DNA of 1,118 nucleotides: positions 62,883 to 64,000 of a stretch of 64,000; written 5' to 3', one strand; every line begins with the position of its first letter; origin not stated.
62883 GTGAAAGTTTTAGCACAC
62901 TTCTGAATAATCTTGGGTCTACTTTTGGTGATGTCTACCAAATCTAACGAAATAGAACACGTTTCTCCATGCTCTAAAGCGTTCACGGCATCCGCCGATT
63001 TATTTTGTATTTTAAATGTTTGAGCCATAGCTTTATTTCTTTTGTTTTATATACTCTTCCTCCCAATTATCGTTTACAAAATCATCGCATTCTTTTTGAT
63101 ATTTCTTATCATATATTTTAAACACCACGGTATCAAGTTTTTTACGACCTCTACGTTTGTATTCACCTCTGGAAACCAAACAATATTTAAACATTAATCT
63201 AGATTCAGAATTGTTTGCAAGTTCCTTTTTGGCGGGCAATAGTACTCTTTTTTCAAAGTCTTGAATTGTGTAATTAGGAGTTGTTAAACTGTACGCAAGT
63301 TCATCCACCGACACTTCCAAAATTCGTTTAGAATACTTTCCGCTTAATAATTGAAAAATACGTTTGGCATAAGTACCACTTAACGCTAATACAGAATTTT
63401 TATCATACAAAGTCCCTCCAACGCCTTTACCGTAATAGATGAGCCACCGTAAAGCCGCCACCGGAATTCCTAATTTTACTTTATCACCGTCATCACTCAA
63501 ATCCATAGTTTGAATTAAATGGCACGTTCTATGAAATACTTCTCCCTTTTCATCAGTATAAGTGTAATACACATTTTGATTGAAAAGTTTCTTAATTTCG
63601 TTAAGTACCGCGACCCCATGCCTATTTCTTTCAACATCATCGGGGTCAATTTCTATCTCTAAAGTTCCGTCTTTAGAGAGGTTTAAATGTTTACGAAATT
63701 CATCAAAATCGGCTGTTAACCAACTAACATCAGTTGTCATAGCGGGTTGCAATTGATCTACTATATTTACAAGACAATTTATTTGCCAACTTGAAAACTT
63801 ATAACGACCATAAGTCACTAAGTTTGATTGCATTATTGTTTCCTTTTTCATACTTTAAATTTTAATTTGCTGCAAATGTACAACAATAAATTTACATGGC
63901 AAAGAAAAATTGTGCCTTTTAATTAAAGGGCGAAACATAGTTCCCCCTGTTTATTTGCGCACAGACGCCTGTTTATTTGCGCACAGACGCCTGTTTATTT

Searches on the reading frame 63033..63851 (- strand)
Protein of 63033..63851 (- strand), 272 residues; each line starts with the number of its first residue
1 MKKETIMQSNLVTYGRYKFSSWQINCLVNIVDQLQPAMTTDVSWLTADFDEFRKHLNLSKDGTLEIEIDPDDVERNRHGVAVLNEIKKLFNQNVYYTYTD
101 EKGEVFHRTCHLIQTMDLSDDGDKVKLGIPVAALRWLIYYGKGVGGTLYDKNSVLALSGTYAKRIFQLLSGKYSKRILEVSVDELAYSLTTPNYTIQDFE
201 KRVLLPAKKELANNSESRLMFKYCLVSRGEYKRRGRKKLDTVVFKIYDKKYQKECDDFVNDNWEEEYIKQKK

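Call 64: find_encoding_contigs(protein=window:63033-63851:-, flank=10000, max_places=8)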
Protein window:63033-63851:- (272 aa): 5 contigs read that carry it; 4 places shown.
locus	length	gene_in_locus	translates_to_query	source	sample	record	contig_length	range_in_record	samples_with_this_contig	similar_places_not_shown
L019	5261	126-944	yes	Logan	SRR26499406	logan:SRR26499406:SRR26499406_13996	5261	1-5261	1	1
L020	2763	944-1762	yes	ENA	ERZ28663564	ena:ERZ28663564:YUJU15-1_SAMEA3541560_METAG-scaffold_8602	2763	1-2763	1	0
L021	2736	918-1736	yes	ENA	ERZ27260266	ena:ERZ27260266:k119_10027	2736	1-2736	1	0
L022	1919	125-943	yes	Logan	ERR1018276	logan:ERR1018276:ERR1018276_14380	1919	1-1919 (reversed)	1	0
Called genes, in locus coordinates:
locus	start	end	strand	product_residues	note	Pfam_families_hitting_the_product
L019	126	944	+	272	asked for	PF01051:Rep3_N, PF21205:Rep3_C (weak)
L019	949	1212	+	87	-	-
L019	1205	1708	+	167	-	-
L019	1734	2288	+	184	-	-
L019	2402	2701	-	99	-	-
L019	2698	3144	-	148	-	-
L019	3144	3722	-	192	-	-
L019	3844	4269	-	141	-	PF26890:Phage_HP1_YO09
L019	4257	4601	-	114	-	PF26890:Phage_HP1_YO09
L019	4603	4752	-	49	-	-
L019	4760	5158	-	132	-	-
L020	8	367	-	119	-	-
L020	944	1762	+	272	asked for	PF01051:Rep3_N, PF21205:Rep3_C (weak)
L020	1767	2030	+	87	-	-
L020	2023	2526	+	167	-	-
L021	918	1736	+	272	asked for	PF01051:Rep3_N, PF21205:Rep3_C (weak)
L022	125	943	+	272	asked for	PF01051:Rep3_N, PF21205:Rep3_C (weak)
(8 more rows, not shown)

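Call 68: search_protein_families(library=pfam, proteins=[window:63033-63851:-], max_evalue=0.01)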
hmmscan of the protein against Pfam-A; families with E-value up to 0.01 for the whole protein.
window:63033-63851:- (272 aa): 2 families
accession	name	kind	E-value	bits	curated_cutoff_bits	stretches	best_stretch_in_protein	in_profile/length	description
PF01051.27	Rep3_N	-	1.6e-10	42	22.4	1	6-170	2-141/141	Initiator Replication protein, WH1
PF21205.3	Rep3_C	-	6.8e-06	26.7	21.1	1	181-246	1-59/59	Initiator Rep protein, WH2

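Call 96: find_related_loci(query=window:63033-63851:-, collection=viral_contigs, flank=10000)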
Query window:63033-63851:- (272 aa) in viral_contigs; peptide patterns used: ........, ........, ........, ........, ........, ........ (x = any residue, [..] = any of these).
7 stretches matched a pattern, but none encodes a relative of the query by tblastn (E <= 1e-3).

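Call 97: find_homologous_proteins(query=window:63033-63851:-)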
Query window:63033-63851:- (272 aa): 10 proteins with E <= 0.001 among 867 candidates.
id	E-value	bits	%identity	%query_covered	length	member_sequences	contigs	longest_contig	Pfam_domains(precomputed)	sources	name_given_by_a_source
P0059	2.7e-178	609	99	100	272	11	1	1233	PF01051.28,PF21205.4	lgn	-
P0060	1.0e-141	489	79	99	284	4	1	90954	PF01051.28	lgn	-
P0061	1.2e-134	466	75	99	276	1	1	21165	PF01051.28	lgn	-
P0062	3.8e-134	464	75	99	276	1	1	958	PF01051.28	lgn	-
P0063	1.2e-99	351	59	97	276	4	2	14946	PF01051.28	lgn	-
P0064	1.2e-64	236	44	98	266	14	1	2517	PF01051.28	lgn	-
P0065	6.0e-19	87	30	89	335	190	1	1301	PF01051.28,PF21205.4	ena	-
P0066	9.9e-18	83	28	94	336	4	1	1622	PF01051.28,PF21205.4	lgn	-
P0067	7.2e-14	70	27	93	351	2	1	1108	PF01051.28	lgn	-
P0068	9.6e-14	69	29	76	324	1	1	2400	PF01051.28,PF21205.4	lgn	-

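Call 98: find_encoding_contigs(protein=P0060, flank=4000, max_places=1)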
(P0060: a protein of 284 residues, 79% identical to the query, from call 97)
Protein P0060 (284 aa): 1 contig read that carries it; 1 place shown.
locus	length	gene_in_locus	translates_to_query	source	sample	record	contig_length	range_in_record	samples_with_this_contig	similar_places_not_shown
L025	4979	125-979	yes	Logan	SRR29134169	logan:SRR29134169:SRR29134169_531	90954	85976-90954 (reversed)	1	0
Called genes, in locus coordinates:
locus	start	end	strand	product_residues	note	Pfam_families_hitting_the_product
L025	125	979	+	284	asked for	PF01051:Rep3_N (weak)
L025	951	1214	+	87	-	-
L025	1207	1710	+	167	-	-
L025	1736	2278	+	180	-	-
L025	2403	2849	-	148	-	-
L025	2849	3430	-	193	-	-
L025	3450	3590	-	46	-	-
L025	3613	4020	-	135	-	PF26890:Phage_HP1_YO09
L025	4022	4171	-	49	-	-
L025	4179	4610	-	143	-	-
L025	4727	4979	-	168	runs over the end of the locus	-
